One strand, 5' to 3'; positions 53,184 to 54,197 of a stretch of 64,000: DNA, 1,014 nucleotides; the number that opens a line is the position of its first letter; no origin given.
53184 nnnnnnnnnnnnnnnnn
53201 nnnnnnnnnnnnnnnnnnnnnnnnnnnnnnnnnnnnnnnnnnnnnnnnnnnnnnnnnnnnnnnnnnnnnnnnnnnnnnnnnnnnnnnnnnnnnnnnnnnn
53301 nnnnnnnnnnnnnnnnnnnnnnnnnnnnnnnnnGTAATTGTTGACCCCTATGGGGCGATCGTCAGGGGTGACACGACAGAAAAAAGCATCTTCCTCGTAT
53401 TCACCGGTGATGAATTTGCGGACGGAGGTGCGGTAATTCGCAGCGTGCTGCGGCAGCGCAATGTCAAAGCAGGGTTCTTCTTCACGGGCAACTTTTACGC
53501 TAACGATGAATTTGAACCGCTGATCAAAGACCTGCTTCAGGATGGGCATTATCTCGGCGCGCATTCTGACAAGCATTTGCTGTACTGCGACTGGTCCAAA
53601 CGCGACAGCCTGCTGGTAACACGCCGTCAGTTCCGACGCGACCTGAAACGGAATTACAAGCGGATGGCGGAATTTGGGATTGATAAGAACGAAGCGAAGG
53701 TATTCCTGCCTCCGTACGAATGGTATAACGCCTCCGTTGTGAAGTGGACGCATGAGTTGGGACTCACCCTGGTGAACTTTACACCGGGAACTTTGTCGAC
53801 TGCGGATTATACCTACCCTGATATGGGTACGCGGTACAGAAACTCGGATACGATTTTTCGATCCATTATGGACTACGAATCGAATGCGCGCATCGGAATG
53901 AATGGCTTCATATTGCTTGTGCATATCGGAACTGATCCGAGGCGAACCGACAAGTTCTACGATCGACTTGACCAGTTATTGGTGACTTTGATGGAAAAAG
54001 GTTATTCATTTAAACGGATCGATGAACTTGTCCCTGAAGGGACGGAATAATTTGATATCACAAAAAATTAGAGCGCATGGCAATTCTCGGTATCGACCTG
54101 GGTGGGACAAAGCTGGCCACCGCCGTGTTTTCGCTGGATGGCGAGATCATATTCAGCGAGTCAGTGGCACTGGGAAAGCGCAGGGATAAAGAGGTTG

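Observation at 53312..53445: dnaX-like -1 frameshift cassette links the GH9 gene to a deacetylase ORF that lacks a usable start codon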

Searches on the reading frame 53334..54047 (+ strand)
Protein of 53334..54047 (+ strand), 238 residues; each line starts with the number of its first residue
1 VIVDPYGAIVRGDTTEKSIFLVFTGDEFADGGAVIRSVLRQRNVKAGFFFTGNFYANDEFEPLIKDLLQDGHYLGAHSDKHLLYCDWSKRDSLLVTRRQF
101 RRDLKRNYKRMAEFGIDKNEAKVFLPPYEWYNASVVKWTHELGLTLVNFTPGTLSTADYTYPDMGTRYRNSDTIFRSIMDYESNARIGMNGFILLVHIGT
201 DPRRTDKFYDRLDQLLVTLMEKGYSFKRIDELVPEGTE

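Call 4: search_protein_families(library=pfam, proteins=[window:53334-54047:+, window:53445-54047:+], max_evalue=0.01)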
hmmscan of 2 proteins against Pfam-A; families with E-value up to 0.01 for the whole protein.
window:53334-54047:+ (238 aa): 1 family
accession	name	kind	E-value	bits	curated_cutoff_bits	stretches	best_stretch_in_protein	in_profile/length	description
PF01522.26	Polysacc_deac_1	-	1.7e-13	51.1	23.1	1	12-146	2-123/124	Polysaccharide deacetylase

window:53445-54047:+ (201 aa): 1 family
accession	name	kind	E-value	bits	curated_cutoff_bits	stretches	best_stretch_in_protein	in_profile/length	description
PF01522.26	Polysacc_deac_1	-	3.6e-12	46.8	23.1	1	1-109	27-123/124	Polysaccharide deacetylase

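Call 5: search_protein_families(library=ncbifam, proteins=[window:53334-54047:+], max_evalue=0.01)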
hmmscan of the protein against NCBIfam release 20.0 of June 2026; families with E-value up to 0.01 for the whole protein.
window:53334-54047:+ (238 aa): 7 families
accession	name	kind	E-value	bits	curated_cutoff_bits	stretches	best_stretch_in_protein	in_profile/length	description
TIGR02884.1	spore_pdaA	equivalog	1.2e-17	64.4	298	1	3-232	23-223/224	delta-lactam-biosynthetic de-N-acetylase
TIGR02764.1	spore_ybaN_pdaB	equivalog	1.3e-15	57.7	237.4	1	13-233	2-191/191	polysaccharide deacetylase family sporulation protein PdaB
TIGR02873.1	spore_ylxY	hypoth_equivalog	2e-08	33.8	391.5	1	34-233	102-267/268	probable sporulation protein, polysaccharide deacetylase family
TIGR04243.1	nodulat_NodB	equivalog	1.2e-06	28.2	240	1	19-150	4-124/197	chitooligosaccharide deacetylase NodB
NF045822.1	PgAcgDacpgdA2_Bac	equivalog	2.3e-06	27.1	400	1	33-129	85-169/274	peptidoglycan-N-acetylglucosamine deacetylase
NF045821.1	PgAcgDacpgdA1_Bac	equivalog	4.2e-06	25.8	400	1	35-154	106-213/282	peptidoglycan-N-acetylglucosamine deacetylase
NF045820.1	PgAcgDacpgdA_Strep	equivalog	0.0016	17.4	800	1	30-88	281-337/463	peptidoglycan-N-acetylglucosamine deacetylase PgdA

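Call 6: find_homologous_proteins(query=window:53334-54047:+, max_evalue=1e-10)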
Query window:53334-54047:+ (238 aa): 6272 proteins with E <= 1e-10 among 6565 candidates; the best 120 are listed.
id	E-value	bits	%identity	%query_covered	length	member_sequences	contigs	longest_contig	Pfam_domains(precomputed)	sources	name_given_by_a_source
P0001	9.5e-159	544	100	100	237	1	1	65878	PF01522.27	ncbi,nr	ncbi:MAG: polysaccharide deacetylase family protein [Bacteroidota bacterium]|nr:MAG: polysaccharide 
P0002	3.5e-134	464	100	84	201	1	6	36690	PF01522.27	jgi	jgi:peptidoglycan/xylan/chitin deacetylase (PgdA/CDA1 family)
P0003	6.7e-134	463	100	84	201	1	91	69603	PF01522.27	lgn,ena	-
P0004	1.5e-133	462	100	84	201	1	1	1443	PF01522.27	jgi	-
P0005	3.5e-133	461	83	98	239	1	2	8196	PF01522.27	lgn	-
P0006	1.8e-130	452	80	100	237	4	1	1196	PF01522.27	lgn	-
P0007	6.3e-127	440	78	100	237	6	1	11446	PF01522.27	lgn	-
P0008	1.3e-125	436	78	100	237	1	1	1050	PF01522.27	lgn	-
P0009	3.8e-115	402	84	85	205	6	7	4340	PF01522.27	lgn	-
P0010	4.5e-113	395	82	86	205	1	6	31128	PF01522.27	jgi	jgi:peptidoglycan/xylan/chitin deacetylase (PgdA/CDA1 family)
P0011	7.9e-112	391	83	84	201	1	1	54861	PF01522.27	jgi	jgi:peptidoglycan/xylan/chitin deacetylase (PgdA/CDA1 family)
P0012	7.6e-108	378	66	97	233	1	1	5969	PF01522.27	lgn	-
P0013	1.7e-107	377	66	97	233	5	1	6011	PF01522.27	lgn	-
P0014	1.7e-105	370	69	97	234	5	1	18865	PF01522.27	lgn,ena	-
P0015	4.3e-105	369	69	97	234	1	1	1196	PF01522.27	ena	-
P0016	5.5e-105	368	78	86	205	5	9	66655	PF01522.27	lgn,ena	-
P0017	1.2e-104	367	69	97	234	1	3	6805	PF01522.27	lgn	-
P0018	2.3e-104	366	68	97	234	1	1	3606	PF01522.27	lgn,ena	-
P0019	2.7e-104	366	69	97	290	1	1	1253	PF01522.27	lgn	-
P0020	1.9e-102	360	66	97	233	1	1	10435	PF01522.27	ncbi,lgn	ncbi:MAG TPA: polysaccharide deacetylase family protein [Sphingobacteriaceae bacterium]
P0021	6.3e-102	358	67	97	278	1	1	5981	PF01522.27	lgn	-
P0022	1.0e-101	358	66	97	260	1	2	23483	PF01522.27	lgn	-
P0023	1.0e-101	358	66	98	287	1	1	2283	PF01522.27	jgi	-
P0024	3.7e-101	356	66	98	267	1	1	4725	PF01522.27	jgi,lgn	jgi:endoglucanase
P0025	4.5e-101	356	65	97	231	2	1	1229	PF01522.27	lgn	-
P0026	7.0e-101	355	67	98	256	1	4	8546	PF01522.27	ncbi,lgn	ncbi:MAG TPA: polysaccharide deacetylase family protein [Sphingobacteriaceae bacterium]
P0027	1.1e-100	354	67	98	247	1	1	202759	PF01522.27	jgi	jgi:endoglucanase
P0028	2.6e-100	353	65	97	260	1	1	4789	PF01522.27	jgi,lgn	jgi:peptidoglycan/xylan/chitin deacetylase (PgdA/CDA1 family)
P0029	3.8e-100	353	66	97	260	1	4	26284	PF01522.27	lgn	-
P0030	5.6e-100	352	65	98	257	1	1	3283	PF01522.27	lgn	-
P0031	7.1e-100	352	66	97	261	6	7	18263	PF01522.27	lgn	-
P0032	9.7e-100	351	66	97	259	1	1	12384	PF01522.27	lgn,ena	-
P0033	1.2e-99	351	64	98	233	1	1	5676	PF01522.27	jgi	jgi:peptidoglycan/xylan/chitin deacetylase (PgdA/CDA1 family)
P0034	1.5e-99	351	64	97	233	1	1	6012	PF01522.27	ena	-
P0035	1.8e-99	350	66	98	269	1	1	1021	PF01522.27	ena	-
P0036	1.9e-99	350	64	97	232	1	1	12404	PF01522.27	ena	-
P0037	2.1e-99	350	64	98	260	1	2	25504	PF01522.27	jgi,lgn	-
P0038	3.2e-99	350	66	98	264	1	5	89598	PF01522.27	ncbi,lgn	ncbi:MAG: polysaccharide deacetylase family protein [Cyclobacteriaceae bacterium]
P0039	3.3e-99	349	66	98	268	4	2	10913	PF01522.27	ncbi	-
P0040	3.5e-99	349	62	99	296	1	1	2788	PF01522.27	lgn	-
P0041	5.1e-99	349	64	98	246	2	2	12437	PF01522.27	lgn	-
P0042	6.2e-99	349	64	96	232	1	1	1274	PF01522.27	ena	-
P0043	6.5e-99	349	64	98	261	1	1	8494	PF01522.27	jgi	jgi:peptidoglycan/xylan/chitin deacetylase (PgdA/CDA1 family)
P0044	1.1e-98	348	66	97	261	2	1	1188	PF01522.27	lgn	-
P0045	1.2e-98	348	66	98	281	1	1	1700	PF01522.27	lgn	-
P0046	1.3e-98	348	65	98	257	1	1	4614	PF01522.27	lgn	-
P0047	1.6e-98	347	63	97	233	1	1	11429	PF01522.27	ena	-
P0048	1.7e-98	347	69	89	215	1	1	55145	PF01522.27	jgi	jgi:peptidoglycan/xylan/chitin deacetylase (PgdA/CDA1 family)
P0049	1.7e-98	347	65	98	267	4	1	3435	PF01522.27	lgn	-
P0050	1.7e-98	347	65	98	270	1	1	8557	PF01522.27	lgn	-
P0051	2.1e-98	347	64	98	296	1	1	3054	PF01522.27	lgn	-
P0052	3.4e-98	346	65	98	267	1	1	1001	PF01522.27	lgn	-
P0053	3.7e-98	346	63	97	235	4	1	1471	PF01522.27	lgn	-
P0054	4.2e-98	346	64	98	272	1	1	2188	PF01522.27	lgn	-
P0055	4.3e-98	346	65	97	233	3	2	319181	PF01522.27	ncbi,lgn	-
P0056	4.5e-98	346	66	97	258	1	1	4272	PF01522.27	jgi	jgi:endoglucanase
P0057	4.5e-98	346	63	97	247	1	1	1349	PF01522.27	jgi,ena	-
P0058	5.0e-98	346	65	98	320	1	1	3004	PF01522.27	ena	-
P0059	5.6e-98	345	61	99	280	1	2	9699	PF01522.27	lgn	-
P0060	6.2e-98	345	62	98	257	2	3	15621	PF01522.27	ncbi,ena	-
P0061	7.1e-98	345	64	99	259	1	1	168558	PF01522.27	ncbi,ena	-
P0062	7.6e-98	345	60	99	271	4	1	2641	PF01522.27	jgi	jgi:endoglucanase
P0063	7.8e-98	345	64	97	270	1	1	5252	PF01522.27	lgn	-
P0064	8.7e-98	345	63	98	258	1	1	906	PF01522.27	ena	-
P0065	9.0e-98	345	64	97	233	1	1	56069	PF01522.27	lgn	-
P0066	9.4e-98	345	63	97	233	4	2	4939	PF01522.27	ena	-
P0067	9.9e-98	345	63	95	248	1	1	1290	PF01522.27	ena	-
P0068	1.0e-97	345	69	89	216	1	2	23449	PF01522.27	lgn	-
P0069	1.1e-97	344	64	98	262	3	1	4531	PF01522.27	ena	-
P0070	1.3e-97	344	63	98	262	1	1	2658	PF01522.27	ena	-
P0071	1.6e-97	344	64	97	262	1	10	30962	PF01522.27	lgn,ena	-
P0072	2.0e-97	344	62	98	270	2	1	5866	PF01522.27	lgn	-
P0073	2.1e-97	344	65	98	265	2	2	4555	PF01522.27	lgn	-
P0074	2.2e-97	344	71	89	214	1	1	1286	PF01522.27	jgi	jgi:peptidoglycan/xylan/chitin deacetylase (PgdA/CDA1 family)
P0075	2.6e-97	343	64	98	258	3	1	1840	PF01522.27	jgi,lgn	jgi:peptidoglycan/xylan/chitin deacetylase (PgdA/CDA1 family)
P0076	2.6e-97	343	65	97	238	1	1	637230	PF01522.27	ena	-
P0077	2.9e-97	343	61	98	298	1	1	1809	PF01522.27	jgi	jgi:endoglucanase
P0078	2.9e-97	343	62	98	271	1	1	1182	PF01522.27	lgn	-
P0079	3.1e-97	343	63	97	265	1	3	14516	PF01522.27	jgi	jgi:peptidoglycan/xylan/chitin deacetylase (PgdA/CDA1 family)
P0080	3.6e-97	343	64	97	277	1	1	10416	PF01522.27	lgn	-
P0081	3.8e-97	343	65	97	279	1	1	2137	PF01522.27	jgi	jgi:peptidoglycan/xylan/chitin deacetylase (PgdA/CDA1 family)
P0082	4.5e-97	342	62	98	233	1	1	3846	PF01522.27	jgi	jgi:peptidoglycan/xylan/chitin deacetylase (PgdA/CDA1 family)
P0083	4.8e-97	342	64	95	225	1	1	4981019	PF01522.27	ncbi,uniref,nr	ncbi:polysaccharide deacetylase family protein [Pontibacter kalidii]|uniref:polysaccharide deacetyla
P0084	5.0e-97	342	68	89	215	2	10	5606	PF01522.27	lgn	-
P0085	5.1e-97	342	67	94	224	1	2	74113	PF01522.27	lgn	-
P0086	6.0e-97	342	63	97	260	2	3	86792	PF01522.27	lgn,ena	-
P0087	7.0e-97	342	64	98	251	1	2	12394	PF01522.27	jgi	jgi:endoglucanase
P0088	7.0e-97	342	64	96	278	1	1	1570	PF01522.27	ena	-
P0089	7.4e-97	342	64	98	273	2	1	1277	PF01522.27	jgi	jgi:peptidoglycan/xylan/chitin deacetylase (PgdA/CDA1 family)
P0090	9.2e-97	341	66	97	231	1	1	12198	PF01522.27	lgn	-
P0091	9.4e-97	341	63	99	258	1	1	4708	PF01522.27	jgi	jgi:endoglucanase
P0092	9.4e-97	341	63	98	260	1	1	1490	PF01522.27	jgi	jgi:Predicted xylanase/chitin deacetylase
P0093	1.0e-96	341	64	98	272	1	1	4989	PF01522.27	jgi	jgi:peptidoglycan/xylan/chitin deacetylase (PgdA/CDA1 family)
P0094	1.1e-96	341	64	98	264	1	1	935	PF01522.27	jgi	jgi:endoglucanase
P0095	1.3e-96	341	63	98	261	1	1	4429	PF01522.27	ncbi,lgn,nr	ncbi:MAG TPA: polysaccharide deacetylase family protein [Cyclobacteriaceae bacterium]|nr:polysacchar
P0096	1.7e-96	341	63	98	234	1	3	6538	PF01522.27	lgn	-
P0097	1.7e-96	341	64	97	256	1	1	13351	PF01522.27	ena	-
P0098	1.8e-96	341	62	98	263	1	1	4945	PF01522.27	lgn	-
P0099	1.9e-96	340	64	98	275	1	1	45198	PF01522.27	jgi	jgi:endoglucanase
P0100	2.2e-96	340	62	98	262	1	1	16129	PF01522.27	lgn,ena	-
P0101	2.3e-96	340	63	97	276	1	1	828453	PF01522.27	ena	-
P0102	2.4e-96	340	63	95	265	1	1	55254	PF01522.27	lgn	-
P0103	2.8e-96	340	65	97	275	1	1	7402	PF01522.27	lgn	-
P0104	2.8e-96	340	63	98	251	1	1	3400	PF01522.27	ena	-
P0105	2.8e-96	340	64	98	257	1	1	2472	PF01522.27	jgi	jgi:peptidoglycan/xylan/chitin deacetylase (PgdA/CDA1 family)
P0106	2.9e-96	340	63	98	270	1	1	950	PF01522.27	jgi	jgi:endoglucanase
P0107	2.9e-96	340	62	99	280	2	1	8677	PF01522.27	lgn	-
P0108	2.9e-96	340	63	98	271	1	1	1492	PF01522.27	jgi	jgi:endoglucanase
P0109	3.0e-96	340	65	97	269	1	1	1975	PF01522.27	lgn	-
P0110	3.2e-96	340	63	98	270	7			PF01522.27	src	-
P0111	3.9e-96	339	63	97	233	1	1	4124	PF01522.27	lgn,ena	-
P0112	3.9e-96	339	65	97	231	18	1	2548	PF01522.27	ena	-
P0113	4.1e-96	339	62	95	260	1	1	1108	PF01522.27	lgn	-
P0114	4.3e-96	339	63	97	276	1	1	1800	PF01522.27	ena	-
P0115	4.8e-96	339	63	97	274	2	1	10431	PF01522.27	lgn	-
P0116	5.3e-96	339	64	97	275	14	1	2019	PF01522.27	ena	-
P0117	5.4e-96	339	63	97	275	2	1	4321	PF01522.27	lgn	-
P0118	5.5e-96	339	61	98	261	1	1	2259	PF01522.27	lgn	-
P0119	5.8e-96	339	65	97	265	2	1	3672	PF01522.27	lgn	-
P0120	6.0e-96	339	63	96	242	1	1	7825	PF01522.27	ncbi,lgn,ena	-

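Call 9: find_encoding_contigs(protein=P0005, flank=3000, max_places=3)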
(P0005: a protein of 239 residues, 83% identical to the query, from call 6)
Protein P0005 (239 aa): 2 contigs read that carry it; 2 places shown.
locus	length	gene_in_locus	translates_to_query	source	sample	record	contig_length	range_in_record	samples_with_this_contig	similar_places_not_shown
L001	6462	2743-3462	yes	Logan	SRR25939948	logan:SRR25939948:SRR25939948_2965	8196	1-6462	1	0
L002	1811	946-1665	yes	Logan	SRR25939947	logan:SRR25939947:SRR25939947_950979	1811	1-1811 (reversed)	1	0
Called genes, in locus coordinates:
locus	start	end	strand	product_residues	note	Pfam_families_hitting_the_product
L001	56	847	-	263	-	PF08220:HTH_DeoR, PF08279:HTH_11 (weak), PF00455:DeoRC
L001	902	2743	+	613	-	PF02927:CelD_N, PF00759:Glyco_hydro_9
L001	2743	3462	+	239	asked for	PF01522:Polysacc_deac_1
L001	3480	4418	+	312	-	PF00480:ROK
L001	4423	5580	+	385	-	PF00083:Sugar_tr, PF07690:MFS_1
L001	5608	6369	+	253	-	PF13580:SIS_2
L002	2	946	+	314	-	?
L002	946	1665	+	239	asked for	PF01522:Polysacc_deac_1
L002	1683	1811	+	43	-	?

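Call 10: find_encoding_contigs(protein=P0007, flank=3000, max_places=3)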
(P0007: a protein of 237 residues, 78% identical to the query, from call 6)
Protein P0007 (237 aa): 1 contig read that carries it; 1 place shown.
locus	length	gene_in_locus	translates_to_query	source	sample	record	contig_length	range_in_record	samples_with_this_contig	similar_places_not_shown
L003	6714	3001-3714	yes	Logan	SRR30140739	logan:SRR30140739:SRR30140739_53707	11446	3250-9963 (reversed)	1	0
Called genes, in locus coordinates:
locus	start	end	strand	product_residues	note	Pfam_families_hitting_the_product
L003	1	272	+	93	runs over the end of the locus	-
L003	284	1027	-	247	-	PF08220:HTH_DeoR, PF08279:HTH_11 (weak), PF00455:DeoRC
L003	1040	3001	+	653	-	PF02927:CelD_N, PF00759:Glyco_hydro_9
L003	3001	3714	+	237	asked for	PF01522:Polysacc_deac_1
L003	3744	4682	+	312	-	PF00480:ROK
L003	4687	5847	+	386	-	PF00083:Sugar_tr, PF07690:MFS_1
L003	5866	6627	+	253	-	PF13580:SIS_2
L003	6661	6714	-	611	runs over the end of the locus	PF02837:Glyco_hydro_2_N, PF22666:Glyco_hydro_2_N2, PF00703:Glyco_hydro_2, PF02836:Glyco_hydro_2_C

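Call 11: find_encoding_contigs(protein=P0010, flank=3000, max_places=3)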
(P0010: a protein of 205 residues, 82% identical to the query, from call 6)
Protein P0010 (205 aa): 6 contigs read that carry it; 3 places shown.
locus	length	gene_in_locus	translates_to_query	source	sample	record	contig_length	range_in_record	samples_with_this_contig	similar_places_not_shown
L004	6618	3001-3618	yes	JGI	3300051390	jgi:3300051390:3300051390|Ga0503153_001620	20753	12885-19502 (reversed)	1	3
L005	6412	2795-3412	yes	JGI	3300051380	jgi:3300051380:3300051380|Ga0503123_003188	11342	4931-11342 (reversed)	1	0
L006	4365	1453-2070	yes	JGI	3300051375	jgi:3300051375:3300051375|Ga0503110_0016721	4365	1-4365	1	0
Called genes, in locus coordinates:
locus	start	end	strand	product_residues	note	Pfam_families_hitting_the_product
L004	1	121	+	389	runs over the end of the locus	PF03786:UxuA, PF01261:AP_endonuc_2 (weak)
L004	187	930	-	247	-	PF08220:HTH_DeoR, PF08279:HTH_11 (weak), PF00455:DeoRC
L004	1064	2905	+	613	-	PF02927:CelD_N, PF00759:Glyco_hydro_9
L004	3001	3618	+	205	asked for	PF01522:Polysacc_deac_1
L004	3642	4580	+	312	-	PF00480:ROK, PF01869:BcrAD_BadFG (faint)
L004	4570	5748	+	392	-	PF00083:Sugar_tr, PF07690:MFS_1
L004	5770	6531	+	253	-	PF13580:SIS_2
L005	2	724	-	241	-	?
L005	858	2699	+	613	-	PF02927:CelD_N, PF00759:Glyco_hydro_9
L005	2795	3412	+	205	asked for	PF01522:Polysacc_deac_1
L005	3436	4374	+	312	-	PF00480:ROK, PF01869:BcrAD_BadFG (faint)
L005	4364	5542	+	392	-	PF00083:Sugar_tr, PF07690:MFS_1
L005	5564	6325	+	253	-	PF13580:SIS_2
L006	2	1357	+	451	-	?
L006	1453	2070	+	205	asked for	PF01522:Polysacc_deac_1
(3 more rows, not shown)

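Call 17: find_related_loci(query=A1, collection=genome_contigs, flank=3000)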
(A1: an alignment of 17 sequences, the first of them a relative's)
Query A1 (237 aa) in genome_contigs; peptide patterns used: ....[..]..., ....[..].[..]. (x = any residue, [..] = any of these).
599 stretches matched a pattern (row limit reached: there are more); 593 encode a relative of the query (tblastn E <= 1e-3); the best 80 are kept; 80 distinct loci.
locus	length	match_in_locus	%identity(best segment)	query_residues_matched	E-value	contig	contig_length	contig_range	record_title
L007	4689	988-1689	83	1-234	1e-136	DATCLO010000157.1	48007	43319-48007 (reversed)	MAG TPA_asm: Cyclobacteriaceae bacterium isolate SMAG_U7124 k141_687614, whole genome shotgun sequence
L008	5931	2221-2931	81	1-237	6e-129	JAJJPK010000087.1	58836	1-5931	MAG: Cyclobacteriaceae bacterium isolate B3 NODE_22_length_58875_cov_5.331775, whole genome shotgun sequence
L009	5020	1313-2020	65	1-236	2e-110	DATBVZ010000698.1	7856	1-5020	MAG TPA_asm: Cyclobacteriaceae bacterium isolate SMAG_U7528 k141_1713770, whole genome shotgun sequence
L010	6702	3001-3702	65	1-234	2e-105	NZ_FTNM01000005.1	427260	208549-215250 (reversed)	Pontibacter lucknowensis strain DM9, whole genome shotgun sequence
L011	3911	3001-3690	67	3-232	1e-104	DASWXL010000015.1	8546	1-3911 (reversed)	MAG TPA_asm: Sphingobacteriaceae bacterium isolate SMAG_U3684 k141_173092, whole genome shotgun sequence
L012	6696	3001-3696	64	1-232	1e-103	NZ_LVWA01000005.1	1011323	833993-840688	Pontibacter flavimaris strain S10-8 contig_13, whole genome shotgun sequence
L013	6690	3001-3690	65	3-232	1e-103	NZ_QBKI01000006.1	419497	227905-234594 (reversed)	Pontibacter mucosus strain DSM 100162 Ga0183470_106, whole genome shotgun sequence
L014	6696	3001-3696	64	1-232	3e-103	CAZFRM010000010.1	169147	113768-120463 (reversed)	MAG TPA_asm: uncultured Roseivirgaceae bacterium isolate SRP344714_co2_393 genome assembly, contig: NODE_161_length_1691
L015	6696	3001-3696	66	1-232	5e-103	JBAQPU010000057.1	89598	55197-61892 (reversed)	MAG: Cyclobacteriaceae bacterium isolate MFD03278_ilm_asm_bin6 k127_58802, whole genome shotgun sequence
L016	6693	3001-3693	66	1-232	1e-102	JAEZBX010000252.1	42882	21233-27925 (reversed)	MAG: Bacteroidetes bacterium isolate OH_CBrB_217 k127_1725710, whole genome shotgun sequence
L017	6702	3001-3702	62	1-234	3e-102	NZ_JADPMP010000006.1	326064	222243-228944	Pontibacter sp. FD36 scaffold_6_length=326065, whole genome shotgun sequence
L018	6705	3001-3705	62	1-235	6e-102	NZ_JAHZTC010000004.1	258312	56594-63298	Pontibacter sp. HSC-14F20 NODE_4_length_258312_cov_74.881151, whole genome shotgun sequence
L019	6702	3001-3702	65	1-234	4e-102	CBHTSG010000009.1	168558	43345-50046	MAG TPA_asm: uncultured Cyclobacteriaceae bacterium isolate ERR14722429_binner123_Refined_45 genome assembly, contig: ER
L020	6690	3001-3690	65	3-232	1e-101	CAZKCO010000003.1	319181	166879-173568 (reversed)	MAG TPA_asm: uncultured Roseivirgaceae bacterium isolate SRP063590_co1_48 genome assembly, contig: NODE_17_length_319181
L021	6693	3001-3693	61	2-232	5e-101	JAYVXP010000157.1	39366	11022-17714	MAG: Bacteroidia bacterium isolate GL85_DN_metabat_141 GL85_DN_metabat_141_156, whole genome shotgun sequence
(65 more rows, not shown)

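Call 30: find_encoding_contigs(protein=P0003, flank=1500, max_places=10)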
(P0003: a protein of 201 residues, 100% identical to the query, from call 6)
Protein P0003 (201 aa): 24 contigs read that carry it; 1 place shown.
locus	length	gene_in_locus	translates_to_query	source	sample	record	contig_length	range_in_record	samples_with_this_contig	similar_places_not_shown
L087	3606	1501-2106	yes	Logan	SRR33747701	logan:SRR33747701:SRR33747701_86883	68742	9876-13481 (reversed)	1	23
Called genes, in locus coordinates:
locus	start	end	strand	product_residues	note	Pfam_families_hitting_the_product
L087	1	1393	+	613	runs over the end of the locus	PF02927:CelD_N, PF00759:Glyco_hydro_9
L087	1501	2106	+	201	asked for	PF01522:Polysacc_deac_1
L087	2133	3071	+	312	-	PF00480:ROK, PF01869:BcrAD_BadFG (faint)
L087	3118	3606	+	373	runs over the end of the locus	PF00083:Sugar_tr, PF07690:MFS_1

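Call 33: find_encoding_contigs(protein=P0002, flank=1500, max_places=6)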
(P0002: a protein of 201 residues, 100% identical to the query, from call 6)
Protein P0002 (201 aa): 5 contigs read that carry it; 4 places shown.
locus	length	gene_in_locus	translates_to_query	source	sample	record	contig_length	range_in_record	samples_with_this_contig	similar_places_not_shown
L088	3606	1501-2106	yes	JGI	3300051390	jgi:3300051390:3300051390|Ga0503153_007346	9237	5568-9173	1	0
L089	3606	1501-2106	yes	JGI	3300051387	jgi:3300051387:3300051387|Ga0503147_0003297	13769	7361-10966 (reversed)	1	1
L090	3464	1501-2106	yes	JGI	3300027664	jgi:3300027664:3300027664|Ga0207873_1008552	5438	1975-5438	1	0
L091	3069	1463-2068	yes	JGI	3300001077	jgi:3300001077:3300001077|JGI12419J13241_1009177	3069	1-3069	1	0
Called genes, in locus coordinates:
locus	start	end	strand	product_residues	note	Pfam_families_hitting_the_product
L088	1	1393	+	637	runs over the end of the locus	PF02927:CelD_N, PF00759:Glyco_hydro_9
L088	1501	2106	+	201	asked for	PF01522:Polysacc_deac_1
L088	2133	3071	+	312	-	PF00480:ROK, PF01869:BcrAD_BadFG (faint)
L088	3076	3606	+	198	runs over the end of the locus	?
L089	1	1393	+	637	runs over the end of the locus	PF02927:CelD_N, PF00759:Glyco_hydro_9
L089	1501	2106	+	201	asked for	PF01522:Polysacc_deac_1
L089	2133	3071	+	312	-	PF00480:ROK, PF01869:BcrAD_BadFG (faint)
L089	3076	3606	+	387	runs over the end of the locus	PF00083:Sugar_tr, PF07690:MFS_1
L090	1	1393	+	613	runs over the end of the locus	PF02927:CelD_N, PF00759:Glyco_hydro_9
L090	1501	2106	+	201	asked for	PF01522:Polysacc_deac_1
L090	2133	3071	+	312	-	PF00480:ROK, PF01869:BcrAD_BadFG (faint)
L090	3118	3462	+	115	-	?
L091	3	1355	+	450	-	?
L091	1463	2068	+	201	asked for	PF01522:Polysacc_deac_1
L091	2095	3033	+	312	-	PF00480:ROK, PF01869:BcrAD_BadFG (faint)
